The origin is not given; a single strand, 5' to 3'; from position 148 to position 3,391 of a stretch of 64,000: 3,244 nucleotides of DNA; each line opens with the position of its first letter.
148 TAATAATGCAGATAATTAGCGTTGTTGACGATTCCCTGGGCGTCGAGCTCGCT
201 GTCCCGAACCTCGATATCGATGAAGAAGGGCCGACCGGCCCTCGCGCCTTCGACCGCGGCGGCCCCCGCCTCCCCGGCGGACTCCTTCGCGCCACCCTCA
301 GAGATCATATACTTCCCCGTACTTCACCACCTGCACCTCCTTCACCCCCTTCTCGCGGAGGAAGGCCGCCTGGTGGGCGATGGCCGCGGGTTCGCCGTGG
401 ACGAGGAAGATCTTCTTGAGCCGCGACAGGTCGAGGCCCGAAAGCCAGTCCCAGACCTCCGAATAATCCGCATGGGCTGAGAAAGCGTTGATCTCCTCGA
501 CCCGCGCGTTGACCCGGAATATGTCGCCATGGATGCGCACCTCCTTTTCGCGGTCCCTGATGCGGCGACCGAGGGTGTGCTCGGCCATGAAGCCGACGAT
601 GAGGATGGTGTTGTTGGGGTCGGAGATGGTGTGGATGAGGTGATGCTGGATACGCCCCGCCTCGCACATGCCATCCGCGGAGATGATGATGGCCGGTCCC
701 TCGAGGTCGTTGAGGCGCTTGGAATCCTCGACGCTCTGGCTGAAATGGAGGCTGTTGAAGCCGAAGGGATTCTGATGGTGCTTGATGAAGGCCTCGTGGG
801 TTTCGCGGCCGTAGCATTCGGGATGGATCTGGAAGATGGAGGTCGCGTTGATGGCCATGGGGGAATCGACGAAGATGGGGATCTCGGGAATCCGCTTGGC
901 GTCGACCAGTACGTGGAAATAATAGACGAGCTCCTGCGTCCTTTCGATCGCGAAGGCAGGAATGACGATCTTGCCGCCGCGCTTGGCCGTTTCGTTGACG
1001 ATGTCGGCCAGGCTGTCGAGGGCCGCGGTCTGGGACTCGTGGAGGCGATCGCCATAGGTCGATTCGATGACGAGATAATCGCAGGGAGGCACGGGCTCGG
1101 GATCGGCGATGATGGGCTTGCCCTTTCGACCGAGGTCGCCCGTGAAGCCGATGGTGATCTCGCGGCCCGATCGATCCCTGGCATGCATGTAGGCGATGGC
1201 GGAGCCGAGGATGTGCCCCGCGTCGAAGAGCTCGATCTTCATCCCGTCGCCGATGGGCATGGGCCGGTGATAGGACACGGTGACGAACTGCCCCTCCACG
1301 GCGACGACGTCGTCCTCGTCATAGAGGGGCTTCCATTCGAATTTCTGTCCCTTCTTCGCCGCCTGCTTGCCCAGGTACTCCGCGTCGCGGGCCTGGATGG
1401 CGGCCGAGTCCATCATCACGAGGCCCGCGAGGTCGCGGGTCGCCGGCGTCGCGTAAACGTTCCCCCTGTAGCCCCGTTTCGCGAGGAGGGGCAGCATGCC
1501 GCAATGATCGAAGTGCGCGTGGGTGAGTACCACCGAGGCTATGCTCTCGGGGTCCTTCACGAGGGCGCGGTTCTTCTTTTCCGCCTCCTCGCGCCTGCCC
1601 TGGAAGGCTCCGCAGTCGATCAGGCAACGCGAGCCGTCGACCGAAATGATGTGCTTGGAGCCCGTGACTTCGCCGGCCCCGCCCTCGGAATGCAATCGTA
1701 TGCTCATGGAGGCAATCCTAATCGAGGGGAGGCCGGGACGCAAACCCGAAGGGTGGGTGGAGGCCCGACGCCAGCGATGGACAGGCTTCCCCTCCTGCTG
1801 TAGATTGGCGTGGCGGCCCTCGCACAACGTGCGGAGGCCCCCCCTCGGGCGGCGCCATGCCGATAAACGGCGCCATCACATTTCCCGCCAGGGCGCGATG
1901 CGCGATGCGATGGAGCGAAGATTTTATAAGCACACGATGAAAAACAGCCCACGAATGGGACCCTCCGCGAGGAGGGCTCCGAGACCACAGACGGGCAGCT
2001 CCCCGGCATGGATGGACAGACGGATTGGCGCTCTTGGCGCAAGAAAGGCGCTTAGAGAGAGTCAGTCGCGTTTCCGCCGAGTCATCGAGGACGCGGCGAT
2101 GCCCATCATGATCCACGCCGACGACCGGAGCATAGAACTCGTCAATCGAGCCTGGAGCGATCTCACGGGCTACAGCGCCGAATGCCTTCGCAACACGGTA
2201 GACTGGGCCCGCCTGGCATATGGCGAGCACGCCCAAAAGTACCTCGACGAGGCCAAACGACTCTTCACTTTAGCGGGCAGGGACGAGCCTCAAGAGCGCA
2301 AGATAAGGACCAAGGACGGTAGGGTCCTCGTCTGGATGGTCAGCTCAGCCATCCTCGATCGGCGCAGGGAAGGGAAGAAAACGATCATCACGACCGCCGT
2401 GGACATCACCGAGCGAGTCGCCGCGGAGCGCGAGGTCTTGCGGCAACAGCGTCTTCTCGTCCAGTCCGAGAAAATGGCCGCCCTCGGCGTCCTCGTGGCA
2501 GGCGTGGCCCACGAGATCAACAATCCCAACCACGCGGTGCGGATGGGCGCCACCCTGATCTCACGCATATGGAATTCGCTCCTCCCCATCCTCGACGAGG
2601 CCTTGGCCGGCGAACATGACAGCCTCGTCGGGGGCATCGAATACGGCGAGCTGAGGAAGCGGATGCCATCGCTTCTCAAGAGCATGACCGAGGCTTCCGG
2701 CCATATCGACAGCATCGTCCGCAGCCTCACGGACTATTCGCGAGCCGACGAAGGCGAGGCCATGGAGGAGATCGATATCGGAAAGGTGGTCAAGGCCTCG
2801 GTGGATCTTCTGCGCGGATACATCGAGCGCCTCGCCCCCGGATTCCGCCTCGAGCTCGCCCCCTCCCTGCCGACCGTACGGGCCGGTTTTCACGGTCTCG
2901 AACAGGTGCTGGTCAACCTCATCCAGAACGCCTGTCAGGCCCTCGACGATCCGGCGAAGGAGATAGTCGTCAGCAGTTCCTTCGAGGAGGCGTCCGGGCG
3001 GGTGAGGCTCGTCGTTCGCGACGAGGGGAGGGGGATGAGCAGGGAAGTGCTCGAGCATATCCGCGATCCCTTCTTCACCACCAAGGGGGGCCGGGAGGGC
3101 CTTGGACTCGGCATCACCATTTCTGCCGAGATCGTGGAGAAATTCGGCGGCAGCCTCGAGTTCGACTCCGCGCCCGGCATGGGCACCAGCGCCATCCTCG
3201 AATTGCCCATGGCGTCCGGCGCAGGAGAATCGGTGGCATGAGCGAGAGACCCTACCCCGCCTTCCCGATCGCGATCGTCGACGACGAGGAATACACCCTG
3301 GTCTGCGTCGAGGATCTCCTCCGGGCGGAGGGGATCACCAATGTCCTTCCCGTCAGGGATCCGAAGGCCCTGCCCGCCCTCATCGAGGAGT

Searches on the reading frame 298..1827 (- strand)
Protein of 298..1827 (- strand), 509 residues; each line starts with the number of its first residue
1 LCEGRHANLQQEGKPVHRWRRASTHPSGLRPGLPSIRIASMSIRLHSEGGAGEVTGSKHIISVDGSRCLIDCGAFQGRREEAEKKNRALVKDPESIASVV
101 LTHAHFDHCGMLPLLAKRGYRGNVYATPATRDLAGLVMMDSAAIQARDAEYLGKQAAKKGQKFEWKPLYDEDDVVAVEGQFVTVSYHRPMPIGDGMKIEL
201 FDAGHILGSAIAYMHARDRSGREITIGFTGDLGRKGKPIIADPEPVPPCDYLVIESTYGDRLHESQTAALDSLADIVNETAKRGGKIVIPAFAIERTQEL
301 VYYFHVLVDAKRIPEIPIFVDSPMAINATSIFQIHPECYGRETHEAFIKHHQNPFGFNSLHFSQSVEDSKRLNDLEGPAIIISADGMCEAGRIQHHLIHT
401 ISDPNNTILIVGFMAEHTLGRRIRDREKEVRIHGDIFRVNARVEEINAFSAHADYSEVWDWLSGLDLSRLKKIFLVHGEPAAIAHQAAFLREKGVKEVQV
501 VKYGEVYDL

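Call 37: search_protein_families(library=pfam, proteins=[window:298-1827:-], max_evalue=0.00001)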
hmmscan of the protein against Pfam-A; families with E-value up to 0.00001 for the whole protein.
window:298-1827:- (509 aa): 5 families
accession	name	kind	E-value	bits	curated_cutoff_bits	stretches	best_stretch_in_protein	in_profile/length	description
PF10996.14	Beta-Casp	-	7.7e-41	139.8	27.7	1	297-423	1-120/120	Beta-Casp domain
PF07521.17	RMMBL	-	2.3e-13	50.3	21.6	1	438-498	3-60/63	Zn-dependent metallo-hydrolase RNA specificity domain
PF00753.33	Lactamase_B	-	2.4e-10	41.1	22.7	1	64-186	14-126/196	Metallo-beta-lactamase superfamily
PF16661.11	Lactamase_B_6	-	1.6e-09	37.8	27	1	60-211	1-146/193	Metallo-beta-lactamase superfamily domain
PF12706.13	Lactamase_B_2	-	3.7e-09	36.9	27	1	67-132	2-68/200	Beta-lactamase superfamily domain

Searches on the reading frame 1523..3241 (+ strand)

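Call 37: search_protein_families(library=pfam, proteins=[window:1523-3241:+], max_evalue=0.00001)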
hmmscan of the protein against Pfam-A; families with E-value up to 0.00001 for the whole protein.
window:1523-3241:+ (572 aa): 2 families
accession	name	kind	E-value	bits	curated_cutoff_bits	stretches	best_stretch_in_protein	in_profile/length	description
PF02518.31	HATPase_c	-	3.3e-21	76.2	26.4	1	458-564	5-110/111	Histidine kinase-, DNA gyrase B-, and HSP90-like ATPase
PF13188.13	PAS_8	-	3.7e-07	30.3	21.8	1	183-227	2-45/65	PAS domain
